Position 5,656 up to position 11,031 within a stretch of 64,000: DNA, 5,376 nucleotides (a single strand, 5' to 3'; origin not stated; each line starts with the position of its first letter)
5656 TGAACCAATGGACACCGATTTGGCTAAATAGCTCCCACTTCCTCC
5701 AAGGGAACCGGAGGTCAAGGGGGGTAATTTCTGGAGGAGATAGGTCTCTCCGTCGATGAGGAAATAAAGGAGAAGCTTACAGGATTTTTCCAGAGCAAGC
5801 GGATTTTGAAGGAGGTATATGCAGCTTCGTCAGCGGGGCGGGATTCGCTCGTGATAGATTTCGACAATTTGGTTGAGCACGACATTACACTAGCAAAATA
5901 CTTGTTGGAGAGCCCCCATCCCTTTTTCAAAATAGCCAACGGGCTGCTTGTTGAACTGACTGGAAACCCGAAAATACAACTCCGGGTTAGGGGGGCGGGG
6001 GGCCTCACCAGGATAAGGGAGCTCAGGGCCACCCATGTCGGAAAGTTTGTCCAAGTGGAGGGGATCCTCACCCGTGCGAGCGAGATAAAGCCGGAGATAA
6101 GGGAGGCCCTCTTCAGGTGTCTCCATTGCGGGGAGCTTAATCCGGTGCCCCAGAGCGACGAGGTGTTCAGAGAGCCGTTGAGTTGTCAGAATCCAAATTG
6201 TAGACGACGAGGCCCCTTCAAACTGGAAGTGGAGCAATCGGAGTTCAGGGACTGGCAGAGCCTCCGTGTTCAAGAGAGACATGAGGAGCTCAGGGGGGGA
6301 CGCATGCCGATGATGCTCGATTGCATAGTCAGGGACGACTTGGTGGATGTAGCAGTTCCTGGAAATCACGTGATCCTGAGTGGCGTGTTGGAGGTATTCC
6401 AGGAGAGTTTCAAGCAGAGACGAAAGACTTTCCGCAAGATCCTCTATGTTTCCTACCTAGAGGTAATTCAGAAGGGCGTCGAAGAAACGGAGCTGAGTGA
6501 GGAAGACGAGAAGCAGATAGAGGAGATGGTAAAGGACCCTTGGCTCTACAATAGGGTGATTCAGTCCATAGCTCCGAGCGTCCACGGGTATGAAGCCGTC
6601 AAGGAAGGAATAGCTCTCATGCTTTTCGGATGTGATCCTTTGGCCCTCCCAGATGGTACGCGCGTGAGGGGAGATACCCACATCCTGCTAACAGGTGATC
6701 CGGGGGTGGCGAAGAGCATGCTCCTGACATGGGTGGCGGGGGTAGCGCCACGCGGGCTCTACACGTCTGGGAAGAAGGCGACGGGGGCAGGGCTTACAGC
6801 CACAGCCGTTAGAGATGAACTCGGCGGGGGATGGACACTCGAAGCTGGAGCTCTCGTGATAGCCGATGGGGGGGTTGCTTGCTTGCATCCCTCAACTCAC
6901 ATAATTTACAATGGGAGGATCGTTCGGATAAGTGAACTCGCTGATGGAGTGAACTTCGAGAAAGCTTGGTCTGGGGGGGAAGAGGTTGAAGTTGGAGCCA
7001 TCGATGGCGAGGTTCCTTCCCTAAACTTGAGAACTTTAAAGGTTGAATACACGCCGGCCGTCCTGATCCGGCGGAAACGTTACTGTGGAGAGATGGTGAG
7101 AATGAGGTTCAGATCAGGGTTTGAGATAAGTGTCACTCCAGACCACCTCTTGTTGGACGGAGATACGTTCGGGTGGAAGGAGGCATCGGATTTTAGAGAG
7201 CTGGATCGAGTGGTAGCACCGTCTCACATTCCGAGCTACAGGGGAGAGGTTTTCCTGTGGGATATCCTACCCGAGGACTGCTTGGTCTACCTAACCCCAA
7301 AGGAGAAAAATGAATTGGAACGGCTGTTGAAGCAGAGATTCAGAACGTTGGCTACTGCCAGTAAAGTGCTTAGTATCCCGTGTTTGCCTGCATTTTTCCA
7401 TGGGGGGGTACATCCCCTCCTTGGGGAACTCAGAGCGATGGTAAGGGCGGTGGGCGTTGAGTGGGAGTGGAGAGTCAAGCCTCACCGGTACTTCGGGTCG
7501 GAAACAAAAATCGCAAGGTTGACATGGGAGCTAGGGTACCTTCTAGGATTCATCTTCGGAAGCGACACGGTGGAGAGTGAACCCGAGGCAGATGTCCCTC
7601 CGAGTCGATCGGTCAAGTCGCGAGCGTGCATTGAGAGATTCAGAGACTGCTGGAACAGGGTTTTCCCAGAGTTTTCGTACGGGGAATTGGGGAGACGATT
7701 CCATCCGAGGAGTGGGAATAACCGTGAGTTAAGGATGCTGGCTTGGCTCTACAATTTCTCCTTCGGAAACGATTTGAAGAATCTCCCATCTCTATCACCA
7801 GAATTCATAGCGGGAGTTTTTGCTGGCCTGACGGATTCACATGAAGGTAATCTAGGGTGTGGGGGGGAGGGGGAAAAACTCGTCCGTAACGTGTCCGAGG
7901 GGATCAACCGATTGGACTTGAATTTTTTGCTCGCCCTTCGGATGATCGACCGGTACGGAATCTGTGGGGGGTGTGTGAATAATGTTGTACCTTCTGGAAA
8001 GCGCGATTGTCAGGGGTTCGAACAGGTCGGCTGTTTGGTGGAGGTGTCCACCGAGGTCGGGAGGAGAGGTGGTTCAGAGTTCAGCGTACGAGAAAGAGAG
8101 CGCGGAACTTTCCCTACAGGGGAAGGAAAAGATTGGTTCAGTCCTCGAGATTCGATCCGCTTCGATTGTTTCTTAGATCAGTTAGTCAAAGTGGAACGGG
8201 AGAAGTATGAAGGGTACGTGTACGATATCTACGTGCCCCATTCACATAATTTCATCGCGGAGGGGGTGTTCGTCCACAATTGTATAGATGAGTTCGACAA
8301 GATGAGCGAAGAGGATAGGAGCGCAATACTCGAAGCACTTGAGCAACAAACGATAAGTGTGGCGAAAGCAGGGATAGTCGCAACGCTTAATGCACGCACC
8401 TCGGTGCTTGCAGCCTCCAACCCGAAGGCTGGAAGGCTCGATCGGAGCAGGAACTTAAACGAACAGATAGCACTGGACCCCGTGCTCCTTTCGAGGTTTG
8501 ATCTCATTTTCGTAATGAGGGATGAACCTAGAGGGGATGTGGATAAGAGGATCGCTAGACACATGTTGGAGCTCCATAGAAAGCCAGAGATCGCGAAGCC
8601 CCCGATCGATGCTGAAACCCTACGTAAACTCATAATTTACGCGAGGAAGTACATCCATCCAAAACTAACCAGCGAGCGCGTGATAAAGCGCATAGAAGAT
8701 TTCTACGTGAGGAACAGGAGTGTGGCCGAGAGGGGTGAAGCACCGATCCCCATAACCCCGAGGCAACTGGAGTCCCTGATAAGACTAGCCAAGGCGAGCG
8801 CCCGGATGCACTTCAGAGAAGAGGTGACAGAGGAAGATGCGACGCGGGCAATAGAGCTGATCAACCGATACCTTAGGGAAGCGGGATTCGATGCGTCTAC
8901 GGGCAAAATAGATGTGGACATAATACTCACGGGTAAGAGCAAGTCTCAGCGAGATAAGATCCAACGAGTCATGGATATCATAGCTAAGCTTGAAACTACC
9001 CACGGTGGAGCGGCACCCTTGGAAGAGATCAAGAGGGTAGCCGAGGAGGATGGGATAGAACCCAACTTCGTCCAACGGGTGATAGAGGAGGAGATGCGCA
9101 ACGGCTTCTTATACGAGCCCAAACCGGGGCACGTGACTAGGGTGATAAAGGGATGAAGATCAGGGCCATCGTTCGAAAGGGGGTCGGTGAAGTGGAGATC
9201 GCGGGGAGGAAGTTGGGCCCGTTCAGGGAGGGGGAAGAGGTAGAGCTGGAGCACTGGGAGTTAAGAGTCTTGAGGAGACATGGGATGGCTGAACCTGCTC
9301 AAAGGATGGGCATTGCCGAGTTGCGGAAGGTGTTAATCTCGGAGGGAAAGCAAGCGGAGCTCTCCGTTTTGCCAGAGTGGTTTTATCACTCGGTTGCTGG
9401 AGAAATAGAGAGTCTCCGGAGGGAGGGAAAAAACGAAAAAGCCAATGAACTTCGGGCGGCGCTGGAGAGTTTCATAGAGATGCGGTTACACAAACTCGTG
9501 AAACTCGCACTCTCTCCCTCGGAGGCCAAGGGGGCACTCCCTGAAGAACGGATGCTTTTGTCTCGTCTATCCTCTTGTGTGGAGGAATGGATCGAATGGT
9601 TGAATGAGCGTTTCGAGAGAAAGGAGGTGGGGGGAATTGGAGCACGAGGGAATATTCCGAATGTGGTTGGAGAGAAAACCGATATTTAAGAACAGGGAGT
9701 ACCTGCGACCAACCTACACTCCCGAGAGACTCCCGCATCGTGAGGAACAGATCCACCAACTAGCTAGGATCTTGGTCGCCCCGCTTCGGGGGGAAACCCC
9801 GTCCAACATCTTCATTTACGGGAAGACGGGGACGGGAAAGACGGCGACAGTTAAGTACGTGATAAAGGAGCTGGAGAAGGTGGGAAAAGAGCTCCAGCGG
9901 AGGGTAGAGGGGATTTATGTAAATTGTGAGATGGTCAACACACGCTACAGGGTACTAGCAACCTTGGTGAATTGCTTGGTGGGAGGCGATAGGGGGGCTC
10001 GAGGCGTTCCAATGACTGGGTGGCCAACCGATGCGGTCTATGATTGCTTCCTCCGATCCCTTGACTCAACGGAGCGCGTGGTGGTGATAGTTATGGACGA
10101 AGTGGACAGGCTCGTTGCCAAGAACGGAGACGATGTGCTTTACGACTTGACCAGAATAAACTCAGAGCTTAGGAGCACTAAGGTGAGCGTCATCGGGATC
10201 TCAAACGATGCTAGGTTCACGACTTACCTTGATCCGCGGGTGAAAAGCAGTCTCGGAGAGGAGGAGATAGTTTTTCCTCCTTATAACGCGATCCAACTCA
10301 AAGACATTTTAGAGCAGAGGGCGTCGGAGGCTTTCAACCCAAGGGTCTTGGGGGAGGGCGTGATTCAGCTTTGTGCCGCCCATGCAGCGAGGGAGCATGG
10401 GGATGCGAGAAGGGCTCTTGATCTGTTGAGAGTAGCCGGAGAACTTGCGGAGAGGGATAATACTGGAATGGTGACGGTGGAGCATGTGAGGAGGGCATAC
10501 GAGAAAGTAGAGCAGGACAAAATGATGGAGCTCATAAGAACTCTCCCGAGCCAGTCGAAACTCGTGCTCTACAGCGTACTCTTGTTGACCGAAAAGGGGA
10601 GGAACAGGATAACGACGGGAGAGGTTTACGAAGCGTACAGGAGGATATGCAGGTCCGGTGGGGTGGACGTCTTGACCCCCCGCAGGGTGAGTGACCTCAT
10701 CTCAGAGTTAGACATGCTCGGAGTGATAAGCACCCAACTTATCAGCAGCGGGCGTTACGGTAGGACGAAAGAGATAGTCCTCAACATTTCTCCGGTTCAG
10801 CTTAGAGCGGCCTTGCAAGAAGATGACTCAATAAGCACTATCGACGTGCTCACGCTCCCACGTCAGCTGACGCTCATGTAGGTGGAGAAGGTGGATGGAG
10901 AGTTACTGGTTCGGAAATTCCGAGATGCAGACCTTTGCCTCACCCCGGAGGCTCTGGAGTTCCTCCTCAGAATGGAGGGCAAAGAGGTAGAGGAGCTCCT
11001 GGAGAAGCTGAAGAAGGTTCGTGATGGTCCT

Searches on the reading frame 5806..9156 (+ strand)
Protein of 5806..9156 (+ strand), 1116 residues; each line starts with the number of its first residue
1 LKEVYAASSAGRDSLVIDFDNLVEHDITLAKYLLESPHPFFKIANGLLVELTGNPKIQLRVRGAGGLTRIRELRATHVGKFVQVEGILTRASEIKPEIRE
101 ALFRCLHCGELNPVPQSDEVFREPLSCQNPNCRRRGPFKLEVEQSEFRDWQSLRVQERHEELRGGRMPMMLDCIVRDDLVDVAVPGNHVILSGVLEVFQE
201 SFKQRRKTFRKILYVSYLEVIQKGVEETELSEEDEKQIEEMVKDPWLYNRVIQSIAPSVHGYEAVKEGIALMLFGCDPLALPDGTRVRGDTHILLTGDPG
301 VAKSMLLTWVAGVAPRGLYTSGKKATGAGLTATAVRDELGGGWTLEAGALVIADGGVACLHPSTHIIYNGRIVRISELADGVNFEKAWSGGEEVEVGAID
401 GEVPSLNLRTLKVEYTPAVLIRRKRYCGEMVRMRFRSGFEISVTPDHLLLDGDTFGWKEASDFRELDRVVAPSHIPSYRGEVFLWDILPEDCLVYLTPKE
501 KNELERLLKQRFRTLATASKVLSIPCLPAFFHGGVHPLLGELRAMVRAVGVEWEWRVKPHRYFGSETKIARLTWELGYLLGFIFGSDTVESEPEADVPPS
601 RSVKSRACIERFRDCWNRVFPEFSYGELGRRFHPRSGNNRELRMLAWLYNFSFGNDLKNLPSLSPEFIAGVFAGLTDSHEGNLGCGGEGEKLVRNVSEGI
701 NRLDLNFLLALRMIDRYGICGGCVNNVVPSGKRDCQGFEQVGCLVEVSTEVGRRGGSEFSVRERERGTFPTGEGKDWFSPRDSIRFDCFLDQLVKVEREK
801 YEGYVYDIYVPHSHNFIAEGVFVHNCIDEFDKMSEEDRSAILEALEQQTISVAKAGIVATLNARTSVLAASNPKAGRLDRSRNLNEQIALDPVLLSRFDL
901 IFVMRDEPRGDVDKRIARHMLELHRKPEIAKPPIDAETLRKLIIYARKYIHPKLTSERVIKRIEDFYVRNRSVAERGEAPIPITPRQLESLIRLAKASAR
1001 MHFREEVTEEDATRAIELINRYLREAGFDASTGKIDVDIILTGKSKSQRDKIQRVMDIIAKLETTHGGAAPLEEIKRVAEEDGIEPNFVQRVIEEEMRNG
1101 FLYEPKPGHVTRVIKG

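Call 30: search_protein_families(library=pfam, proteins=[window:5806-9156:+], max_evalue=0.00001)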
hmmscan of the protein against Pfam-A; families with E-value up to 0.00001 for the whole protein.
window:5806-9156:+ (1116 aa): 4 families
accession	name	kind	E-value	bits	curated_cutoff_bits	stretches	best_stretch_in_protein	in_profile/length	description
PF00493.29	MCM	-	2.4e-85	285.6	23.3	2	234-360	1-127/224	MCM P-loop domain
PF17207.9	MCM_OB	-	2e-36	125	24.8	1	70-198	2-125/126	MCM OB domain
PF17855.7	MCM_lid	-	3.7e-23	82.3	27.4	1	937-1022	1-86/87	MCM AAA-lid domain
PF14890.11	Intein_splicing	-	1.4e-18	67.6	35.8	1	373-825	10-155/155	Intein splicing domain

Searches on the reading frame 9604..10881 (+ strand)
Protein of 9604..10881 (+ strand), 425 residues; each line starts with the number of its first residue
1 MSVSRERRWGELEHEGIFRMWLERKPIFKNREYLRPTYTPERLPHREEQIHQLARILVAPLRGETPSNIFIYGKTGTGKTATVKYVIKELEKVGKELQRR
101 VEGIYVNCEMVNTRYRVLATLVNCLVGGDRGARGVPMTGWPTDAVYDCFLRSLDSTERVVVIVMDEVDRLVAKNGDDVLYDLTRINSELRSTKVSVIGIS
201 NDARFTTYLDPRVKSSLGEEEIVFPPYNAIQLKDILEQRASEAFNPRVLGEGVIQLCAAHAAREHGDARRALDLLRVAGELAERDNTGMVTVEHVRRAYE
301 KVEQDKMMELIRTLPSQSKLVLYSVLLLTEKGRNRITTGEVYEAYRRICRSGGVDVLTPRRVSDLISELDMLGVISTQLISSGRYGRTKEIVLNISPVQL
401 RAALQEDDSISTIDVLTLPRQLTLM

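Call 29: search_protein_families(library=pfam, proteins=[window:9604-10881:+], max_evalue=0.00001)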
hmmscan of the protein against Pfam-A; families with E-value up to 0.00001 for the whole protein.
window:9604-10881:+ (425 aa): 7 families
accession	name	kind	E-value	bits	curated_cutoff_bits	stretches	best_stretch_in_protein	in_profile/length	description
PF09079.17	Cdc6_C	-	1.7e-32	111.7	25.1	1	309-400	1-93/96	CDC6, C terminal winged helix domain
PF22703.2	Cdc6_lid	-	2.4e-28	98.3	27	1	233-300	1-68/68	Cdc6 AAA+ ATPase-type lid domain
PF13191.12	AAA_16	-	1e-10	42.8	32.6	1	42-173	1-147/167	AAA ATPase domain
PF13401.12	AAA_22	-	1.3e-10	42.1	27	1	65-196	4-120/130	AAA domain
PF01637.24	ATPase_2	-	7.8e-08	32.8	33.2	1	46-188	4-141/225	ATPase domain predominantly from Archaea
PF22606.2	Cdc6-ORC-like_ATPase_lid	-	3.5e-07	30.5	27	1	227-283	1-57/60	Cdc6/ORC-like, ATPase lid domain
PF00004.35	AAA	-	4.3e-07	30.9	21.2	1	70-203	2-111/131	ATPase family associated with various cellular activities (AAA)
